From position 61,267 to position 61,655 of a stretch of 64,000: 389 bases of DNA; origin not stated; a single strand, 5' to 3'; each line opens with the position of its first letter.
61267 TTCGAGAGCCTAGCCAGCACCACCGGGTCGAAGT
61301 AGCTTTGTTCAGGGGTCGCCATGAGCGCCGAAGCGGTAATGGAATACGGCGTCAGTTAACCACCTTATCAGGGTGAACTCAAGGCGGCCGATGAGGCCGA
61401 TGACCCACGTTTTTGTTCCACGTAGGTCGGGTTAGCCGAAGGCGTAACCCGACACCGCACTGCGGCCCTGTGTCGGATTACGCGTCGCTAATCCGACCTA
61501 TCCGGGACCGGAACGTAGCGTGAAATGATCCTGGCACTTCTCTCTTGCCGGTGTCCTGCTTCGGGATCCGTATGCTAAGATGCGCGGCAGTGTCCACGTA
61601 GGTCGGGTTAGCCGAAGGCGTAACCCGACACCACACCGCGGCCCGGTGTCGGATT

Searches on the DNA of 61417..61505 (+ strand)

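Call 82: search_dna_similar(query=window:61417-61505:+, collection=plasmids, mode=distant, max_evalue=0.01, max_rows=15)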
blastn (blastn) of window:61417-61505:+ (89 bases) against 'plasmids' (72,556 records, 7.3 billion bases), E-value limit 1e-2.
Records with a match: 1; places in all: 1; records where one place covers at least 80% of the query: 0.
Best place of each record, by identity: 90-95% 1.
By first word of the organism name: Pseudoalteromonas 1.
By predicted mobility (MOB-suite, as given by PLSDB): non-mobilizable 1.
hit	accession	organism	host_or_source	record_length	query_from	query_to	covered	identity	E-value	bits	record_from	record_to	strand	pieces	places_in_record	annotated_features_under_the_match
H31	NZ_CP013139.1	Pseudoalteromonas sp. Bsw20308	seawater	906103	52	84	37%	90.9%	5e-3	47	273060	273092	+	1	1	none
